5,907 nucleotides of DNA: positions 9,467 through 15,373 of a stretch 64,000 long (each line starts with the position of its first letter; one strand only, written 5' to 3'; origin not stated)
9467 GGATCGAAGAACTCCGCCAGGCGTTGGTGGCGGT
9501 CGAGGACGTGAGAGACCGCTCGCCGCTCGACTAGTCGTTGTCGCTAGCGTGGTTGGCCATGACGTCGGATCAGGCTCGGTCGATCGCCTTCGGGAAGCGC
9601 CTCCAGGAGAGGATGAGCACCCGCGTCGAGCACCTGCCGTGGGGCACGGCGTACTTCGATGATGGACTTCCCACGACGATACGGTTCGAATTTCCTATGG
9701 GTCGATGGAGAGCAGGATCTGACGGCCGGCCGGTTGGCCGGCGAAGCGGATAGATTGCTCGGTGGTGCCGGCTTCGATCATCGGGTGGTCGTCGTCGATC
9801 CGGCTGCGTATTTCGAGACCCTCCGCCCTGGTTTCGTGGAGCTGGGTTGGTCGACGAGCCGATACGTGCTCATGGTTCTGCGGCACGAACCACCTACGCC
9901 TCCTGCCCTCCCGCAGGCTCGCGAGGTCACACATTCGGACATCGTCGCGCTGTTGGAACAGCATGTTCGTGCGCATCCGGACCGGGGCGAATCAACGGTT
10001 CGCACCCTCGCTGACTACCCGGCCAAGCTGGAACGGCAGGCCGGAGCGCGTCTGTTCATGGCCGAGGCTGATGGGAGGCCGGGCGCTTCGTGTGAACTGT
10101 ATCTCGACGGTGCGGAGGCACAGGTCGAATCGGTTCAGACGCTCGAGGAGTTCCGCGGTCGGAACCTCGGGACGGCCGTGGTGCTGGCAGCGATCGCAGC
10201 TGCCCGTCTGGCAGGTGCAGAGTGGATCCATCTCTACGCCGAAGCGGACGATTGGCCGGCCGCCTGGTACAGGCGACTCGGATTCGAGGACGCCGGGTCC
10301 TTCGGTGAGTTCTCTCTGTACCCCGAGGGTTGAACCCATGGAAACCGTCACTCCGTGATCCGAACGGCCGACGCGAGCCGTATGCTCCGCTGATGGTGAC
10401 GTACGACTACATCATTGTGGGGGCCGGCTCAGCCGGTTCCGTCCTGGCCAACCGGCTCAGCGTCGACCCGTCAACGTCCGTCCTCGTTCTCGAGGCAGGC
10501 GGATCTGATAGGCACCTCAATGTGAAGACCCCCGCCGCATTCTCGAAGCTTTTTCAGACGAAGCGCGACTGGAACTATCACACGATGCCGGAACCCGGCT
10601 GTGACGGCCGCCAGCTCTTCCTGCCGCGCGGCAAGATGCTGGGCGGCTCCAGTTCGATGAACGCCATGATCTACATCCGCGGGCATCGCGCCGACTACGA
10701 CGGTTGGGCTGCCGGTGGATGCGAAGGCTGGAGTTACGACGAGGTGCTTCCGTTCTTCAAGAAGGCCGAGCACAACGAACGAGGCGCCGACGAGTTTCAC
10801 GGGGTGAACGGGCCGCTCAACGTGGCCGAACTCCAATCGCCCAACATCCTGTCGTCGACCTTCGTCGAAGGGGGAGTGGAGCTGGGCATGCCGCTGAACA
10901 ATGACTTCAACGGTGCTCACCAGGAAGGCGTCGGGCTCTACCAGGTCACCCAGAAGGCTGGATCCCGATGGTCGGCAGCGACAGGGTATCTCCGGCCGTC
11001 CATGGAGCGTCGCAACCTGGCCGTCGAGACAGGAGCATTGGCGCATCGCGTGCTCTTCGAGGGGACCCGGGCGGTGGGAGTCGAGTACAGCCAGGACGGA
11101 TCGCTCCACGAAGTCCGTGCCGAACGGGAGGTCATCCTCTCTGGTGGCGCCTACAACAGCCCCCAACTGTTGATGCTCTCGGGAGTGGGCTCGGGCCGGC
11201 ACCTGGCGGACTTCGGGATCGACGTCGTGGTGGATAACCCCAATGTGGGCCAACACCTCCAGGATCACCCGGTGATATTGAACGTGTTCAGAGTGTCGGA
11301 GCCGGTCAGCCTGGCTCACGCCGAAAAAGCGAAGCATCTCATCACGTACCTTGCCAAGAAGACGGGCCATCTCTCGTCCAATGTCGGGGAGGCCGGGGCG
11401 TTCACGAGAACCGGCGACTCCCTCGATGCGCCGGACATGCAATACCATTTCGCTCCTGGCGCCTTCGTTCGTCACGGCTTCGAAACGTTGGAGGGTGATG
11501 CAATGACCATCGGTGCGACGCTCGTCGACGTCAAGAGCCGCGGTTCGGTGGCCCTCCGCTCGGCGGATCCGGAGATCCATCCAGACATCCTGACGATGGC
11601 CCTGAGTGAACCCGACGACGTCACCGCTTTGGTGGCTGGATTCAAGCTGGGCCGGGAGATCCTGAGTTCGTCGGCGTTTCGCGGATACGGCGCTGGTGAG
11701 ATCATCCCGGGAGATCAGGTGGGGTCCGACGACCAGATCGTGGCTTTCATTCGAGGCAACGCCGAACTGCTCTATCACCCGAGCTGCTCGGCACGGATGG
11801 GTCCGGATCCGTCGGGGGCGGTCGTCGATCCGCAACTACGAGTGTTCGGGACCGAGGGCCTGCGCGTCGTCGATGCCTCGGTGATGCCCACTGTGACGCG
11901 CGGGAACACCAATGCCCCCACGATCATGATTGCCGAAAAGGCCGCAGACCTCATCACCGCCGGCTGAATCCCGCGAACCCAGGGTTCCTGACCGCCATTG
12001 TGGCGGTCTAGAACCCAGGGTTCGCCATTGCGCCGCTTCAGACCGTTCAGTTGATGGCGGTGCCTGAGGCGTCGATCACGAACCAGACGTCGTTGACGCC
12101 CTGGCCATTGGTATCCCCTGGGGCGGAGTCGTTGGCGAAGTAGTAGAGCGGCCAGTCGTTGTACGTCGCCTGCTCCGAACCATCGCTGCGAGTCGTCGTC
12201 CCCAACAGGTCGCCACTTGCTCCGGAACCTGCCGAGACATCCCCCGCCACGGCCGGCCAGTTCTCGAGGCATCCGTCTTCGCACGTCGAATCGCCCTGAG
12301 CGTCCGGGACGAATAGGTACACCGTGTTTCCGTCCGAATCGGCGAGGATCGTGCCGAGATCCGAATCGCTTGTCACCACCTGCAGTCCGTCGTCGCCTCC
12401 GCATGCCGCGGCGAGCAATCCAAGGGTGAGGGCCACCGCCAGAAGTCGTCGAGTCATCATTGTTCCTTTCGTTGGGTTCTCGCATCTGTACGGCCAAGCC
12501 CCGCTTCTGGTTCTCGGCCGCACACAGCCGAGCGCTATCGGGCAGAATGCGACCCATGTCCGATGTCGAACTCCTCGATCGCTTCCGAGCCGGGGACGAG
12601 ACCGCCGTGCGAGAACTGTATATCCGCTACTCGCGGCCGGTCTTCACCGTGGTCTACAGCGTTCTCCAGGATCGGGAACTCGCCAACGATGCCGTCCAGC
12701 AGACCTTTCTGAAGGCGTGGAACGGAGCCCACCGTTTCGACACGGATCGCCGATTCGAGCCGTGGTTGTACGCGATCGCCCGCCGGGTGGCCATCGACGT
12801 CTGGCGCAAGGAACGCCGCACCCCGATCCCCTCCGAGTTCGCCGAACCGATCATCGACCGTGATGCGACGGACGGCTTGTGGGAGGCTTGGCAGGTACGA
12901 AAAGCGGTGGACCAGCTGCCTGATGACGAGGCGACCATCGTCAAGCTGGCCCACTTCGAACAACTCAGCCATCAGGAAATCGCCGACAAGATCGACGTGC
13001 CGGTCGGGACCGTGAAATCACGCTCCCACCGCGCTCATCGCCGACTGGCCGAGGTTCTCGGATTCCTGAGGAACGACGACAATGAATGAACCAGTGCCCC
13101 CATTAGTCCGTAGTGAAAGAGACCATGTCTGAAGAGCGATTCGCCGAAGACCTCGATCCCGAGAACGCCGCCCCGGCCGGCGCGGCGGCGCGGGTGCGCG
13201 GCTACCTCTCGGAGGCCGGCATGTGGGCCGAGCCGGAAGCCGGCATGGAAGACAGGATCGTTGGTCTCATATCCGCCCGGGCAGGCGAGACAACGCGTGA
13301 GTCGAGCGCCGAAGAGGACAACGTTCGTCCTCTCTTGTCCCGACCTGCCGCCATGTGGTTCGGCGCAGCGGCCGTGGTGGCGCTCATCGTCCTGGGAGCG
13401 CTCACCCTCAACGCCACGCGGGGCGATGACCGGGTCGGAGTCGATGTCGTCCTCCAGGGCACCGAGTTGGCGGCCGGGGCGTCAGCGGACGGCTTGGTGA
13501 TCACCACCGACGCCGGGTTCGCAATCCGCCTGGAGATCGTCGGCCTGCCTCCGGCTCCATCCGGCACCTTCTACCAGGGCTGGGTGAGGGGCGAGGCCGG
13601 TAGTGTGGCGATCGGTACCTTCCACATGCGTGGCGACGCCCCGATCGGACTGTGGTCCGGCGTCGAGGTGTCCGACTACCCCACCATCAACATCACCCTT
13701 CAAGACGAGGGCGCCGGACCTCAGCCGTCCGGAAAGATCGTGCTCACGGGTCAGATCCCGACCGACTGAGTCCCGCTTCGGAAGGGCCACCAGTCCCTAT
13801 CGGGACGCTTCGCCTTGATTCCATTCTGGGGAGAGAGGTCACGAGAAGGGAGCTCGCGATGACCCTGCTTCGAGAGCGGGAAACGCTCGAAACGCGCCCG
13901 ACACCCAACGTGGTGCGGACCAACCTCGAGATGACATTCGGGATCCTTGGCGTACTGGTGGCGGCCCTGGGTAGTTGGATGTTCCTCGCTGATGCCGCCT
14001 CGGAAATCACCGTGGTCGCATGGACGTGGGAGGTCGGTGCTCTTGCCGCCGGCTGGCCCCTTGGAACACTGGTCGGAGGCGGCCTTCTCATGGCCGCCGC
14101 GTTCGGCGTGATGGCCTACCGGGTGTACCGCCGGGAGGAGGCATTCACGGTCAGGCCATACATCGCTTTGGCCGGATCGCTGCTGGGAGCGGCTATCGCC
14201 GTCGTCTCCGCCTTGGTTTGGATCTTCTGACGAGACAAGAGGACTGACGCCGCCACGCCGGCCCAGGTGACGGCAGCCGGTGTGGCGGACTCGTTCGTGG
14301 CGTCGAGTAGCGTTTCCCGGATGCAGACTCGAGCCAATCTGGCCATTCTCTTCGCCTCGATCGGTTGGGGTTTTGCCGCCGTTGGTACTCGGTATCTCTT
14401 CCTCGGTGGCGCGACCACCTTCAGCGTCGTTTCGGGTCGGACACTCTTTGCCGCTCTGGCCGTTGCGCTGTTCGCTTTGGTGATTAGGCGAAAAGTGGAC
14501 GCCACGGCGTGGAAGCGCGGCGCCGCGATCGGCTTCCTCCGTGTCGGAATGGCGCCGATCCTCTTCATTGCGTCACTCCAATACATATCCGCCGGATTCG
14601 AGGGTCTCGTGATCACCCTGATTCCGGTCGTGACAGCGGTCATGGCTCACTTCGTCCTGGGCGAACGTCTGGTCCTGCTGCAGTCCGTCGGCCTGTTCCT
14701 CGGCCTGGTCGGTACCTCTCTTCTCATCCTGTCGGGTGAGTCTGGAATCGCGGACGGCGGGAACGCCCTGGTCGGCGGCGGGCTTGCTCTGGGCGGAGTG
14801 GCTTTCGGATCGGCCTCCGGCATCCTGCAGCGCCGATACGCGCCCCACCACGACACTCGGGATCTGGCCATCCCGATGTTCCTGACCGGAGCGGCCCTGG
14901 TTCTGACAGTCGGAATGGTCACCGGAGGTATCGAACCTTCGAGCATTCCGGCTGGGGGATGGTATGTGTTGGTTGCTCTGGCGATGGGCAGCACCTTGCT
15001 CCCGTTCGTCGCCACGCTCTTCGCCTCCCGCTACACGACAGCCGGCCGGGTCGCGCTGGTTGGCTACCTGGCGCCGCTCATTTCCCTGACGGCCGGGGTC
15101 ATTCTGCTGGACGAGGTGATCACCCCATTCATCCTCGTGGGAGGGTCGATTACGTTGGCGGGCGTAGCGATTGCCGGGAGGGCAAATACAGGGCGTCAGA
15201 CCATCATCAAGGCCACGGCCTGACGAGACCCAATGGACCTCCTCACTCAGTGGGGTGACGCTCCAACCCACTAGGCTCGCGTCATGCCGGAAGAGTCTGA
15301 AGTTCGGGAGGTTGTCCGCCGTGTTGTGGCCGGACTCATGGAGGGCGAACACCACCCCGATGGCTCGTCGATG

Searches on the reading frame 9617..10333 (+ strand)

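Call 77: search_protein_families(library=pfam, proteins=[window:9617-10333:+], max_evalue=0.01)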
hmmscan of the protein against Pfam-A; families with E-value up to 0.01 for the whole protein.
window:9617-10333:+ (238 aa): 5 families
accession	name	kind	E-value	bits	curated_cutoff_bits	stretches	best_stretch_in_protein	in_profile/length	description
PF00583.31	Acetyltransf_1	-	6.9e-08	33.2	20.7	1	128-223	21-116/116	Acetyltransferase (GNAT) family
PF13508.13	Acetyltransf_7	-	1.3e-07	32.3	27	1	144-224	3-83/84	Acetyltransferase (GNAT) domain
PF08445.16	FR47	-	7.4e-05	23.1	22.1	1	168-225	22-79/86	FR47-like protein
PF13480.13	Acetyltransf_6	-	0.00012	22.7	22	1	106-213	28-141/143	Acetyltransferase (GNAT) domain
PF13673.13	Acetyltransf_10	-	0.0075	16.7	23.6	0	141-228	28-112/128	Acetyltransferase (GNAT) domain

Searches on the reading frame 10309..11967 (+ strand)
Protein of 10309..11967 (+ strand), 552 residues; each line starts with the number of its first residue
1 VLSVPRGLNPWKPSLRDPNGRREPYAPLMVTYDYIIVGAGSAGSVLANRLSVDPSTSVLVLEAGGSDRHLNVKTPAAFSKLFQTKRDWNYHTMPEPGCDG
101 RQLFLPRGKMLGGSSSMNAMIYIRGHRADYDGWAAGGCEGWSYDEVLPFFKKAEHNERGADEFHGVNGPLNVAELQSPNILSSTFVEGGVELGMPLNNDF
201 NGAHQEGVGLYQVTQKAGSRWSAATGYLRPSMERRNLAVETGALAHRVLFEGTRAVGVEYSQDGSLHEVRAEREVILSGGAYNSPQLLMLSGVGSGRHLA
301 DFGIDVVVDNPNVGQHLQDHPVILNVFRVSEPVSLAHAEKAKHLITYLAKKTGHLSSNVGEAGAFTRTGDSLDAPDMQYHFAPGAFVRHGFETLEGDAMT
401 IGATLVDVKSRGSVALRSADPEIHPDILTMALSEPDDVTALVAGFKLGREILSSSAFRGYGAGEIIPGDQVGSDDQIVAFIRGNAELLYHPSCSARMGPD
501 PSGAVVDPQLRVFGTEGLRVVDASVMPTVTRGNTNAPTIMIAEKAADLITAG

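Call 77: search_protein_families(library=pfam, proteins=[window:10309-11967:+], max_evalue=0.01)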
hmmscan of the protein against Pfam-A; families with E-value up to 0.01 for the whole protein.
window:10309-11967:+ (552 aa): 3 families
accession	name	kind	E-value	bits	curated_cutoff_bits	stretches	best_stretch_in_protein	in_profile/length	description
PF00732.25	GMC_oxred_N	-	3.6e-58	197.4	23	1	32-322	1-218/218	GMC oxidoreductase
PF05199.19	GMC_oxred_C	-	1.7e-35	123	24.6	1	409-542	2-139/139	GMC oxidoreductase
PF01266.30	DAO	-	0.004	17.2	27.9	0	33-64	1-31/353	FAD dependent oxidoreductase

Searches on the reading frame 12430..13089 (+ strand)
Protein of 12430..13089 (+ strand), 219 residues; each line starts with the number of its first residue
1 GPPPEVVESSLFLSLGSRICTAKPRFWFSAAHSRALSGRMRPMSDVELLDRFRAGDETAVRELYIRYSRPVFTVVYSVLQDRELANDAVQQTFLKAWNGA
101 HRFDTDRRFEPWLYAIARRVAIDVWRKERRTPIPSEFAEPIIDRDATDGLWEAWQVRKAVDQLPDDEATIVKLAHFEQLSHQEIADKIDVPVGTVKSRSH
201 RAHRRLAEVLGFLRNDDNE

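Call 77: search_protein_families(library=pfam, proteins=[window:12430-13089:+], max_evalue=0.01)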
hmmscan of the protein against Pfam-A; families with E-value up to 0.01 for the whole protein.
window:12430-13089:+ (219 aa): 4 families
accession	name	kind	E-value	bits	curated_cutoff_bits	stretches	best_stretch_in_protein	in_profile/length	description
PF04542.20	Sigma70_r2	-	7.6e-18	64.5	24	1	63-131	1-71/71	Sigma-70 region 2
PF08281.18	Sigma70_r4_2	-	2.2e-13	50.1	25.7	1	155-206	3-54/54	Sigma-70, region 4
PF04545.22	Sigma70_r4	-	8.8e-12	44.8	24.1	1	159-206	1-48/50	Sigma-70, region 4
PF07638.17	Sigma70_ECF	-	0.00029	21.2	21.1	1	47-203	6-176/185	ECF sigma factor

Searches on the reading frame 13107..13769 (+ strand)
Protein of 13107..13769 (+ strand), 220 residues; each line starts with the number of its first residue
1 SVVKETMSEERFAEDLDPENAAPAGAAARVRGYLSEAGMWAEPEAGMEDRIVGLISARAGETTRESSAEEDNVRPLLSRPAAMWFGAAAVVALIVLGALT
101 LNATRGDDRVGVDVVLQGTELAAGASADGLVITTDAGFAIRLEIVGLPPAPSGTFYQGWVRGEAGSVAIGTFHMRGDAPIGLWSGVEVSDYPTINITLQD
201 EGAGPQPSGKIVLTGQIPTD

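Call 77: search_protein_families(library=pfam, proteins=[window:13107-13769:+], max_evalue=0.01)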
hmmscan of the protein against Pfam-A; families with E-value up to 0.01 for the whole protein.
window:13107-13769:+ (220 aa): 1 family
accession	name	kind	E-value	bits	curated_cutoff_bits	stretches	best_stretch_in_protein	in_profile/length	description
PF10099.14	RskA_C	-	4.9e-11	43.5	29.4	1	84-210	1-134/135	Anti-sigma-K factor rskA, C-terminal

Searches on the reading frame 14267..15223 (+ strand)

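Call 10: search_protein_families(library=pfam, proteins=[window:14267-15223:+], max_evalue=0.01)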
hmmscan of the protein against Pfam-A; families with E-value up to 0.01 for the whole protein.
window:14267-15223:+ (318 aa): 1 family
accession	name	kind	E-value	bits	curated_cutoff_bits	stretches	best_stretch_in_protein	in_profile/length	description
PF00892.27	EamA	-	6.6e-30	104.6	28.2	2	23-154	3-134/135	EamA-like transporter family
